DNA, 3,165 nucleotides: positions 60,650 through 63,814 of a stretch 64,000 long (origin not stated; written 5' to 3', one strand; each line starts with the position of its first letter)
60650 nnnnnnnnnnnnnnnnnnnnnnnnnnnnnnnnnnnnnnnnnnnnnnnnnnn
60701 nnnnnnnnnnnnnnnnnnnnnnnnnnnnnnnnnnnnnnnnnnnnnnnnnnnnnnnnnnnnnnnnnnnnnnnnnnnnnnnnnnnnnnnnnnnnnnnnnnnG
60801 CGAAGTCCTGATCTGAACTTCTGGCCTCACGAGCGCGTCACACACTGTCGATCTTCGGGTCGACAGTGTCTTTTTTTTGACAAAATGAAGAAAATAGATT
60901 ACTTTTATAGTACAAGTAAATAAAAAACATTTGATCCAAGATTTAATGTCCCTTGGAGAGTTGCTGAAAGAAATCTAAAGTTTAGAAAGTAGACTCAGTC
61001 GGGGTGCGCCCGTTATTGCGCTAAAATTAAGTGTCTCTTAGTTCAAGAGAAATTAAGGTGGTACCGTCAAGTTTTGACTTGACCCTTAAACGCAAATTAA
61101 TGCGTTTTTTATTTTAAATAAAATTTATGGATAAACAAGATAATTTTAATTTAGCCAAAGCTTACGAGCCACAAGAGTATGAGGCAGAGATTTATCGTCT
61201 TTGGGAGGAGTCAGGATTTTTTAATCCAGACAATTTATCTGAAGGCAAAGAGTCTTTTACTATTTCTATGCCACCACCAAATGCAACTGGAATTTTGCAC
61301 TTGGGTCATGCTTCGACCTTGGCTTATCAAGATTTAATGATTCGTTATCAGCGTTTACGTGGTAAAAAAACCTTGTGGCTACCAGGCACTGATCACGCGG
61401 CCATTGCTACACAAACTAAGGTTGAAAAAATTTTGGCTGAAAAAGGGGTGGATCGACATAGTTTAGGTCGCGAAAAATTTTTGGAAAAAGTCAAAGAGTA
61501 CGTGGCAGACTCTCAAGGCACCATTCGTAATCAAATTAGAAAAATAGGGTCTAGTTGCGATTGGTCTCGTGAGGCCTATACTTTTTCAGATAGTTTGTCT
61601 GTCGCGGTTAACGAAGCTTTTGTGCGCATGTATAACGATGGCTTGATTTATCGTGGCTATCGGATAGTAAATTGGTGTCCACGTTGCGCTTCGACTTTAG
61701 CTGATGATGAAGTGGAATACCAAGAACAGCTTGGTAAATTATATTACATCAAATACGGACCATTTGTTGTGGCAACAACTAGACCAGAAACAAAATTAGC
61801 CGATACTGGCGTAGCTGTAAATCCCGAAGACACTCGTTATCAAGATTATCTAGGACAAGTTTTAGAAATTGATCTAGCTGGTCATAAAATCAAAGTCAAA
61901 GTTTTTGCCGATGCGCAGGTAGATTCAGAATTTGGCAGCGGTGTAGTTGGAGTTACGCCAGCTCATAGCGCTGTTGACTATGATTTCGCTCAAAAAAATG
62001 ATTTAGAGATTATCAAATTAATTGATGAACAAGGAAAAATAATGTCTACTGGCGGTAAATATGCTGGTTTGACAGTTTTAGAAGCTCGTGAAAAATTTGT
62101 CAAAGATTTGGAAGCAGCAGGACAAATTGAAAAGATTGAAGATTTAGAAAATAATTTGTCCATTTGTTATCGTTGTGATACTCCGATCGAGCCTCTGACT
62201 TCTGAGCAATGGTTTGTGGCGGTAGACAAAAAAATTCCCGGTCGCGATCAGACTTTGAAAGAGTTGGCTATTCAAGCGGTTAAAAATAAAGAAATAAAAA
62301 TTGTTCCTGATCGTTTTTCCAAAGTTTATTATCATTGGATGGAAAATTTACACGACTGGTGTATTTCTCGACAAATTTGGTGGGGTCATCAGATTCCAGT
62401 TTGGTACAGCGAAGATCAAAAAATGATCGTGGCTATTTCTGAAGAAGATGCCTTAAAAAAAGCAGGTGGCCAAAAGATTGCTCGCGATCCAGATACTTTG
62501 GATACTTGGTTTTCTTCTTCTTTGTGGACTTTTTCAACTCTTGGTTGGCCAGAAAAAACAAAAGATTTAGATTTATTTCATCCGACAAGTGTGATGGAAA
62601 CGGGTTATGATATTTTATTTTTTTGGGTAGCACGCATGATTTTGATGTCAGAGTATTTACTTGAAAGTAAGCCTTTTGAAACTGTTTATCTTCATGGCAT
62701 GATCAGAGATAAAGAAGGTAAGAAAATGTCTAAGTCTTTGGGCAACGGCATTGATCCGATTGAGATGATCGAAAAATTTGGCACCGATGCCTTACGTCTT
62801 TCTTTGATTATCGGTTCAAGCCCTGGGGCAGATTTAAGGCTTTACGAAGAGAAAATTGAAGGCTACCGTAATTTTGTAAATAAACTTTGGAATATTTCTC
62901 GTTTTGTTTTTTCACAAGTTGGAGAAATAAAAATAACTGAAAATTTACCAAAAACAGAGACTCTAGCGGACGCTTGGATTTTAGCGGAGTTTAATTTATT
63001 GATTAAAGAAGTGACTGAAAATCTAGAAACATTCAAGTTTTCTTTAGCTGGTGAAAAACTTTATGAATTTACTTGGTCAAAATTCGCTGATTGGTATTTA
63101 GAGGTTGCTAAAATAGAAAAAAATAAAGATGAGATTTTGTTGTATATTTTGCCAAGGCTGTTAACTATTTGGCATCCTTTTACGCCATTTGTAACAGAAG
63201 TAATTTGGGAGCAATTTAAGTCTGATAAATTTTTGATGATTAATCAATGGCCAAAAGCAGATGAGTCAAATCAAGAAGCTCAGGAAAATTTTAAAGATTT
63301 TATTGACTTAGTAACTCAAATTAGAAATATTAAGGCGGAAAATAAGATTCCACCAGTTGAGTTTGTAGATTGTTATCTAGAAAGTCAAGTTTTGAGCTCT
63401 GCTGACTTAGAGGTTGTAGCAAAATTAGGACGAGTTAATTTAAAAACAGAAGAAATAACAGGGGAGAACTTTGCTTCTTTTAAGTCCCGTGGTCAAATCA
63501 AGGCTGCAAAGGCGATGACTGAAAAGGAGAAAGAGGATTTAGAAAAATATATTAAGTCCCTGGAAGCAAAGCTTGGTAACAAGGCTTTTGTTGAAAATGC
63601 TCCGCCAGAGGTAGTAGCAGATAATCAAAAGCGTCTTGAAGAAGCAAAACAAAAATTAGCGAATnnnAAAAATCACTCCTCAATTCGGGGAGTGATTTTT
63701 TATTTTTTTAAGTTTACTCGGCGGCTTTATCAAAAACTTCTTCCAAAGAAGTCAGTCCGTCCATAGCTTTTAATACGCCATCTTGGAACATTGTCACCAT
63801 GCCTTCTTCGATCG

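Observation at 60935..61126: T-box riboswitch upstream of valS in a CPR-like genome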

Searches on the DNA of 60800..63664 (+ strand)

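Call 4: search_rna_families(source=window, start=60800, end=61200, threshold=evalue, max_evalue=10, show_alignments=5)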
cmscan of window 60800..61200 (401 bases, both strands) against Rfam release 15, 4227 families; matches with E-value up to 10: 10.
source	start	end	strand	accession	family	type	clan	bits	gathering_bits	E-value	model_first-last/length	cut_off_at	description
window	60921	61090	+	RF00230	T-box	Cis-reg; leader;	-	51.9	93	1.2e-10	1-219/219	no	T-box leader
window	61046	61122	+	RF02860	Arrc14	Gene; sRNA;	-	19.1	99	1.8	1-167/167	no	Actinobacillus sRNA 14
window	60903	60925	+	RF00165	Corona_pk3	Cis-reg;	CL00117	16.3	35.6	0.8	31-53/61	no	Coronavirus 3' UTR pseudoknot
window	61062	61168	-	RF04150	MIR2655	Gene; miRNA;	-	14.3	122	7.3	1-267/267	no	MIR2655 microRNA precursor family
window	61040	61128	+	RF01456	VrrA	Gene; antisense;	-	14.2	50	7.4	1-140/140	no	Vibrio regulatory RNA of OmpA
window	61106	61186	+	RF02367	Yfr20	Gene; sRNA;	-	13.5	44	7.6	1-89/89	no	Cyanobacterial functional RNA 20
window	61045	61111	+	RF00370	sroD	Gene; sRNA;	-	13.3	50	6.2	1-86/86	no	sroD RNA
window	61093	61186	-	RF01578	RUF1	Gene; sRNA;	-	11.9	70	9.5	1-264/264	no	Plasmodium RNA of unkown function RUF1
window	60865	60902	+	RF02060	STnc410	Gene; sRNA;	-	11.5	50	5.1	1-158/158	no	Enterobacterial sRNA STnc410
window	60859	60919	+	RF02042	HOTTIP_3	Gene; lncRNA;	-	4.8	50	7.6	282-353/353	no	HOXA transcript at the distal tip, conserved region 3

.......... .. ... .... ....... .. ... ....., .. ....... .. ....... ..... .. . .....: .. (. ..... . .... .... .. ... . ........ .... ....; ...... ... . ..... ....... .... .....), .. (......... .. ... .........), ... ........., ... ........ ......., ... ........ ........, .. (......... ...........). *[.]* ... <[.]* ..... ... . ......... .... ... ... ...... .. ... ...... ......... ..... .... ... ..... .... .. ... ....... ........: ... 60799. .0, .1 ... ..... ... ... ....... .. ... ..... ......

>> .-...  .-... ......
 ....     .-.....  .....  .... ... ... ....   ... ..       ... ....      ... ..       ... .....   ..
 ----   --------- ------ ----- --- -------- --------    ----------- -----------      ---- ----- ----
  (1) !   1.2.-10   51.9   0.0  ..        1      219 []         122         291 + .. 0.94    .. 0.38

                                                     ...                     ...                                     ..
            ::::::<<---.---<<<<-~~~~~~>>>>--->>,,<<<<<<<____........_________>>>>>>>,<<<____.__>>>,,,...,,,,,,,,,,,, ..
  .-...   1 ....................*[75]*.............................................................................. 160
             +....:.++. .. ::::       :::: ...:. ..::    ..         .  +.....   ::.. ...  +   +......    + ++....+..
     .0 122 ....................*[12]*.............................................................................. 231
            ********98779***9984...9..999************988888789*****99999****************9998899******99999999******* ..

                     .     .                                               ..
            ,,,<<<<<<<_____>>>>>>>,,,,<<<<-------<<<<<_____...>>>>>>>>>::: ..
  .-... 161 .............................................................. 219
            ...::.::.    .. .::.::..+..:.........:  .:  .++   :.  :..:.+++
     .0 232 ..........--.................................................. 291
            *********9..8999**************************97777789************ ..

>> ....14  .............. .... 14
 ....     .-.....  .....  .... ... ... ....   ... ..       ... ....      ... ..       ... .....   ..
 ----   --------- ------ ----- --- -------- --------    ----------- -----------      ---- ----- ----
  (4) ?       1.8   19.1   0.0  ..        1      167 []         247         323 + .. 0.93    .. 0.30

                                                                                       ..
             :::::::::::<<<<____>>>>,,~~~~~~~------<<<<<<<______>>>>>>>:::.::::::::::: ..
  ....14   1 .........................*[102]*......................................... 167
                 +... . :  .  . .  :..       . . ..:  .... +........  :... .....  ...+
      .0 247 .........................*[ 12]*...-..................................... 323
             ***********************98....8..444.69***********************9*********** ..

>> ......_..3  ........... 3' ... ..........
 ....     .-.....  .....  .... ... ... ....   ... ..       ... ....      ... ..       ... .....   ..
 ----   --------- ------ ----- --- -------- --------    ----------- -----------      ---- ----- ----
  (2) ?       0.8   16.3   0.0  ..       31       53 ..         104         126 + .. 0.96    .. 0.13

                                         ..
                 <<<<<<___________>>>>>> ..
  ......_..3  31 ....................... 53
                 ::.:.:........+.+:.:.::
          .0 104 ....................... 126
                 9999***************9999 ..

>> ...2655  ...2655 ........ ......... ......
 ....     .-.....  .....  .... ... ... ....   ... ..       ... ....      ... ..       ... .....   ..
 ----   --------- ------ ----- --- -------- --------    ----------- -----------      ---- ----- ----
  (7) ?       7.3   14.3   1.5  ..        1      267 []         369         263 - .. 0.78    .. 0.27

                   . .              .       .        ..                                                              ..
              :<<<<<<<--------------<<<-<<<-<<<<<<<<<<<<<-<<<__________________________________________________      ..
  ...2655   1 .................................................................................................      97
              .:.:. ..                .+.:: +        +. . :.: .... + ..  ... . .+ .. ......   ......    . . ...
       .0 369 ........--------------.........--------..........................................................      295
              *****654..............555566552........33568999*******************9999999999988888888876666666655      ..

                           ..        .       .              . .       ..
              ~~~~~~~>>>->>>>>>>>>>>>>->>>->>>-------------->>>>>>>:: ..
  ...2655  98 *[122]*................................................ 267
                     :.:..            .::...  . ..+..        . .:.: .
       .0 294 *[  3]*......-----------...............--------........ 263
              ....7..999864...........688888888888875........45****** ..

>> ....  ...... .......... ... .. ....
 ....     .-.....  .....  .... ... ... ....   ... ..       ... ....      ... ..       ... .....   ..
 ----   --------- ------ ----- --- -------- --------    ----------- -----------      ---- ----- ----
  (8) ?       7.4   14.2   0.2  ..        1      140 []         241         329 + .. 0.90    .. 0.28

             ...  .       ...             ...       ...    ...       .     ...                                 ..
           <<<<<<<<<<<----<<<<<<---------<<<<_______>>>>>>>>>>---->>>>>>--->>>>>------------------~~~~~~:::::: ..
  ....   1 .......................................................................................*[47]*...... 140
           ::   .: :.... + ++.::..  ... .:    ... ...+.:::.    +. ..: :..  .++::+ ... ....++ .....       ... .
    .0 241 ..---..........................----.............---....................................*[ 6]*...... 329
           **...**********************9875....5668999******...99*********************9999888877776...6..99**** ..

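Call 36: build_rna_model(alignment_id=A2, structure=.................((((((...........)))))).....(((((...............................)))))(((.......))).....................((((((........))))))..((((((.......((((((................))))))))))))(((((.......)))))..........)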
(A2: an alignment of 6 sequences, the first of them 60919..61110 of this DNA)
Model R1 built from alignment A2 (6 sequences, 216 columns); structure: as given.
model positions 192; base pairs 37; branch points 5; effective number of sequences 1.36; information 0.59 bits per position. Calibrated on 0.2 Mb of random sequence (short: E-values are rough).
structure used (alignment columns):
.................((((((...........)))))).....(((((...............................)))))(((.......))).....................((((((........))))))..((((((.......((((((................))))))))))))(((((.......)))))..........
